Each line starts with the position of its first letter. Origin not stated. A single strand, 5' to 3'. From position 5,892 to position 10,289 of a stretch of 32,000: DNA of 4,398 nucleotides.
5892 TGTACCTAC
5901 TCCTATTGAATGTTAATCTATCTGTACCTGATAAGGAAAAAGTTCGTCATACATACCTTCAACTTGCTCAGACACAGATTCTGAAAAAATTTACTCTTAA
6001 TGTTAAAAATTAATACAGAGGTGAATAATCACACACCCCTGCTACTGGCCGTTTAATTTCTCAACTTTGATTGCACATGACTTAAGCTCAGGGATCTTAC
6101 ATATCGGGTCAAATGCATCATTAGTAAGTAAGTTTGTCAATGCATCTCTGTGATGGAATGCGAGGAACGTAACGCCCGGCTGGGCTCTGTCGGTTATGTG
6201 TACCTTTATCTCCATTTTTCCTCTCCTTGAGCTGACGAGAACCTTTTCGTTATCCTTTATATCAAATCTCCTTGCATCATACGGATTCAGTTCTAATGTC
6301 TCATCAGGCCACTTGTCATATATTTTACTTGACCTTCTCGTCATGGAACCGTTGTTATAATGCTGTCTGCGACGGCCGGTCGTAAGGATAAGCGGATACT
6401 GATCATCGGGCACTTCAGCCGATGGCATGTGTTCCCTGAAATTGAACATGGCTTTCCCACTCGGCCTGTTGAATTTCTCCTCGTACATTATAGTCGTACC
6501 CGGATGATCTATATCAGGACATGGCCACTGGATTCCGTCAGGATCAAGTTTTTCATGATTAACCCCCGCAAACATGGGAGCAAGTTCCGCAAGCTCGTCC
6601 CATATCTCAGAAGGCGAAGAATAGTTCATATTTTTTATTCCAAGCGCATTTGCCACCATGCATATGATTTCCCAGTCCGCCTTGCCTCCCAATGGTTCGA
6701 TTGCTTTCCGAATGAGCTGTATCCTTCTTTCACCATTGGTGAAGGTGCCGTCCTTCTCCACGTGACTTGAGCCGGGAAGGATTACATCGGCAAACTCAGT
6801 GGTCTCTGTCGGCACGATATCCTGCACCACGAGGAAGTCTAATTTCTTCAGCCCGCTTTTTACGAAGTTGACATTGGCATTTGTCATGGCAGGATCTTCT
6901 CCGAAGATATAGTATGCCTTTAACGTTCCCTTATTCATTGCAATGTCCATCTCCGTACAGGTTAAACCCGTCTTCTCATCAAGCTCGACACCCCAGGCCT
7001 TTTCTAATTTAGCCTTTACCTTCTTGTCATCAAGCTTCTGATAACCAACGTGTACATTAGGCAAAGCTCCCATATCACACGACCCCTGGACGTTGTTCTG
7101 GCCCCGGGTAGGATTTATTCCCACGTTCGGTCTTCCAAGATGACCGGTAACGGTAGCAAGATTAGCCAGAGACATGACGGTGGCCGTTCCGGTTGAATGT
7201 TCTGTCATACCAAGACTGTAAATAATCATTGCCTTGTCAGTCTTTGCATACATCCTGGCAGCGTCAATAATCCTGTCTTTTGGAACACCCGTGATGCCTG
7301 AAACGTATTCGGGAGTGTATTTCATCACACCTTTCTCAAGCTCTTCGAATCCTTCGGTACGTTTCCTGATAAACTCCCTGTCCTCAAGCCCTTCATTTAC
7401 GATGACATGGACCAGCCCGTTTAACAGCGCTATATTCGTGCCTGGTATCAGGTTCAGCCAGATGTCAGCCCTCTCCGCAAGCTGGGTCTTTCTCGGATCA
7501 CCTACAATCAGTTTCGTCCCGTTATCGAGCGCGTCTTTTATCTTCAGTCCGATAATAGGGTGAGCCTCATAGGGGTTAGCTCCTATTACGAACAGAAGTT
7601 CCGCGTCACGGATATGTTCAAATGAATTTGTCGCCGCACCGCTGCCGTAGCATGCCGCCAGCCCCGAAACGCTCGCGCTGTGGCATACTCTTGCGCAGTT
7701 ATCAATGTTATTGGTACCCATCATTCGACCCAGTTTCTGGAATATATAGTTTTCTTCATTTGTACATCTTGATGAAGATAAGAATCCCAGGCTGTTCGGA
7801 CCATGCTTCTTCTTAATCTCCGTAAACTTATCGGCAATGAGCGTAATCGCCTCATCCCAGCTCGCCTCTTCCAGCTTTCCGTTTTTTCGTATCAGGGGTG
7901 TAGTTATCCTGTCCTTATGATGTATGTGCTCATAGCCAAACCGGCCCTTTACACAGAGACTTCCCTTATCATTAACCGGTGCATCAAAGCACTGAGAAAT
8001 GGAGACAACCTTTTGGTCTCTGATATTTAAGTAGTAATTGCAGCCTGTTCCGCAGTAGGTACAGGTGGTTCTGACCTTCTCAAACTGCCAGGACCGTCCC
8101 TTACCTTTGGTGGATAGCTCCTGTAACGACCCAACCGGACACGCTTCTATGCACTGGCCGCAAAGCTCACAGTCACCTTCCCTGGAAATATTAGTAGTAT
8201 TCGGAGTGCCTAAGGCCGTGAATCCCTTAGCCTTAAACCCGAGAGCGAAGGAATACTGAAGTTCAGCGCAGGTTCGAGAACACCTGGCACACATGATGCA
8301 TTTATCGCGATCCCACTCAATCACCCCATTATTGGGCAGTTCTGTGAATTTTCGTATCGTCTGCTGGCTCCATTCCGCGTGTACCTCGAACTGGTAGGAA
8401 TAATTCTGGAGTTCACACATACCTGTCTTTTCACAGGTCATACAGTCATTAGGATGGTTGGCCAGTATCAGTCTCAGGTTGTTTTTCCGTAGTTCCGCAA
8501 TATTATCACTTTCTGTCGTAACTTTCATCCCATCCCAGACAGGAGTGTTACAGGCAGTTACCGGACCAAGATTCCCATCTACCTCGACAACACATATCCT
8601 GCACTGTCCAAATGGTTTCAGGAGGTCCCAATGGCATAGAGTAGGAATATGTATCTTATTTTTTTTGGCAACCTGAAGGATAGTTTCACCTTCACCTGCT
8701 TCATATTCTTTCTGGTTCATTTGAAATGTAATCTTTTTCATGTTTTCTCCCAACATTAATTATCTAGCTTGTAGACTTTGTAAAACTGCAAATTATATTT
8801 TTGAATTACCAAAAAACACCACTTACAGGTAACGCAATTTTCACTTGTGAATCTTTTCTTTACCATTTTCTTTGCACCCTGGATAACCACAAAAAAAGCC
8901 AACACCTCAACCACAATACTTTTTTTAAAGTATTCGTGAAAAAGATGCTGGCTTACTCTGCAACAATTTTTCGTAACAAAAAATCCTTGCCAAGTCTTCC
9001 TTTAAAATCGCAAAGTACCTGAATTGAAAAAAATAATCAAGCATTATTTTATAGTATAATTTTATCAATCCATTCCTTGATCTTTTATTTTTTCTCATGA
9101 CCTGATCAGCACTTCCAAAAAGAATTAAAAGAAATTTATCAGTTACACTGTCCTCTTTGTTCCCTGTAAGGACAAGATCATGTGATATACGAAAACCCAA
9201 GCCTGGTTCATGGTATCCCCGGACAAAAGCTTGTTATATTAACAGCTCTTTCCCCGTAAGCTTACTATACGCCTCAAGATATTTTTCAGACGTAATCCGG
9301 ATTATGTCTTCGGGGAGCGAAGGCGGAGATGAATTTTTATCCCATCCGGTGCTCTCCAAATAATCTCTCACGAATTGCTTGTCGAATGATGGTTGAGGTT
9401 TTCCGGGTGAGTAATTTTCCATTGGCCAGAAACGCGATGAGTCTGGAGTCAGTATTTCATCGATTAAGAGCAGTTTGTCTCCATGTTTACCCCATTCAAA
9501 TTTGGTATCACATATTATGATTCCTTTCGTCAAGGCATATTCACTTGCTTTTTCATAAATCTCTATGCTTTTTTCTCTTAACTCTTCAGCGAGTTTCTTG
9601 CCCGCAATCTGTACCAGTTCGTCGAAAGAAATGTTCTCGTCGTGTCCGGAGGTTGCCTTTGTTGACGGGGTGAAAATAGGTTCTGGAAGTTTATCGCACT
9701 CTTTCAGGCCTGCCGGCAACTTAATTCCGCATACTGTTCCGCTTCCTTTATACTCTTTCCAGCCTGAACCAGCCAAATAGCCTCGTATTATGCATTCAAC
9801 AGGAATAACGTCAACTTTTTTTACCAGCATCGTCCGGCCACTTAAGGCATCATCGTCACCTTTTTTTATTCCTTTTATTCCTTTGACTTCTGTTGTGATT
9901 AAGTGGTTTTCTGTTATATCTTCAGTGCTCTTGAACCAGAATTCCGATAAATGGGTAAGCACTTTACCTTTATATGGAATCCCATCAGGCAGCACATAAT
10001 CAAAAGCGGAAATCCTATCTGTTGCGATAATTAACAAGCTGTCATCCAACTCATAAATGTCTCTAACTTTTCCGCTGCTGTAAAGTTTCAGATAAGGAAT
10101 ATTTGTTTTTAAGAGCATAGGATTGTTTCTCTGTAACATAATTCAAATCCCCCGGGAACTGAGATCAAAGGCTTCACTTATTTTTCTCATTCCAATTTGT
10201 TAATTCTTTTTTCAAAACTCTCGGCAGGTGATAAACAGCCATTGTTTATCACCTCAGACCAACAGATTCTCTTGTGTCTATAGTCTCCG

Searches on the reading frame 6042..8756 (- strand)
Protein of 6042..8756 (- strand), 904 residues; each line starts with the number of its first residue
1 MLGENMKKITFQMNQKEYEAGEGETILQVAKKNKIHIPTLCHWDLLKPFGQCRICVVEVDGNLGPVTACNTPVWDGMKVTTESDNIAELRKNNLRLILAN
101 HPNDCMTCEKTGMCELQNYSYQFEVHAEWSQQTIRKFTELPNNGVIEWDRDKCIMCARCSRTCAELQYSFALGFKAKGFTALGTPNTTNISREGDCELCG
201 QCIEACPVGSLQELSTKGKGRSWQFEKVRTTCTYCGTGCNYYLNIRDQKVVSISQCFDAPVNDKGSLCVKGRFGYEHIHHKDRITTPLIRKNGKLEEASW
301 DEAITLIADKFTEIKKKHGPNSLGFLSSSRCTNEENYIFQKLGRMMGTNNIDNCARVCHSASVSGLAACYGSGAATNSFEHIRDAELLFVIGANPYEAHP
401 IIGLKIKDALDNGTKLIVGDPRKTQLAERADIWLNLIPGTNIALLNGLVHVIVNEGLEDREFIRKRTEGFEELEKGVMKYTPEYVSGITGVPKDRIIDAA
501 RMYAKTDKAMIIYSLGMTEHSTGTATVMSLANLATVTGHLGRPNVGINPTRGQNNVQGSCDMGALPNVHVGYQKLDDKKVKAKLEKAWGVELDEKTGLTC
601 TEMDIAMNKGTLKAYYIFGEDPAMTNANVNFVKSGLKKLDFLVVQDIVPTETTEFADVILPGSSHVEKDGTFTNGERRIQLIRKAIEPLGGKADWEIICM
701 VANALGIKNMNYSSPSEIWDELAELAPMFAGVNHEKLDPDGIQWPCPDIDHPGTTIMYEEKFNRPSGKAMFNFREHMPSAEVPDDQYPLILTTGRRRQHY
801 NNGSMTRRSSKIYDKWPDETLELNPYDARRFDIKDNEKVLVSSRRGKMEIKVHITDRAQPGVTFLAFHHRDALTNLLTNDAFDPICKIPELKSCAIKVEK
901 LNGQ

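Call 7: search_protein_families(library=pfam, proteins=[window:6042-8756:-])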
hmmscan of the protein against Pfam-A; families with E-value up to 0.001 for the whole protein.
window:6042-8756:- (904 aa): 11 families
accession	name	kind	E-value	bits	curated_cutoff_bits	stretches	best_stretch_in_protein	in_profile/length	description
PF00384.28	Molybdopterin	-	1.4e-73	248.4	24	1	283-703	1-352/353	Molybdopterin oxidoreductase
PF01568.27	Molydop_binding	-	1.1e-27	96.7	26.8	1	789-895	1-110/110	Molydopterin dinucleotide binding domain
PF13510.11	Fer2_4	-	5.2e-21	74.9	22.8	1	7-83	2-81/82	2Fe-2S iron-sulfur cluster binding domain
PF10588.14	NADH-G_4Fe-4S_3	-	6.6e-16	58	27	1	90-126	1-37/40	NADH-ubiquinone oxidoreductase-G iron-sulfur binding region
PF04879.21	Molybdop_Fe4S4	-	1.2e-13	51.3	22.7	1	227-280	3-55/55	Molybdopterin oxidoreductase Fe4S4 domain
PF00111.32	Fer2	-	3e-06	27.5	21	1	14-60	6-48/77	2Fe-2S iron-sulfur cluster binding domain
PF22117.2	Fer4_Nqo3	-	5.3e-06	27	27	1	146-211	4-66/67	NADH-quinone oxidoreductase subunit 3, ferredoxin-like domain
PF12838.12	Fer4_7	-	1.2e-05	26.1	27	1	152-209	1-51/52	4Fe-4S dicluster domain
PF12837.12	Fer4_6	-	8.1e-05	22.8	25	1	145-165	1-21/24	4Fe-4S binding domain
PF00037.32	Fer4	-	0.0004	20.5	21.1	1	193-210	5-22/24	4Fe-4S binding domain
PF13237.11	Fer4_10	-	0.00051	20.3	25.5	0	193-239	6-48/53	4Fe-4S dicluster domain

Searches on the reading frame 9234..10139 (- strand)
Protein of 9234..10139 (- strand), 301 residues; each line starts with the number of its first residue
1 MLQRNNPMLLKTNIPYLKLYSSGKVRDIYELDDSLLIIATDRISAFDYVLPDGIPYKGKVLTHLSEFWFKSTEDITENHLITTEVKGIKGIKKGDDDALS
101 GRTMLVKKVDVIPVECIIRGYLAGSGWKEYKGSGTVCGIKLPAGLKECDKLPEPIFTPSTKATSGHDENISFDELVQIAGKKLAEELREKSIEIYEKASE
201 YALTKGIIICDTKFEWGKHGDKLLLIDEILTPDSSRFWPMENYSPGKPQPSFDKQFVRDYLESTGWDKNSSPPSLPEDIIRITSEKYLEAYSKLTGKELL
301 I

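Call 7: search_protein_families(library=pfam, proteins=[window:9234-10139:-])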
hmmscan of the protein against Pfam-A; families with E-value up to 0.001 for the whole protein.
window:9234-10139:- (301 aa): 1 family
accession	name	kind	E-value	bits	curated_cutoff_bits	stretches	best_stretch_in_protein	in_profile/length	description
PF01259.24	SAICAR_synt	-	5.9e-79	265.5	20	1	21-270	3-230/233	SAICAR synthetase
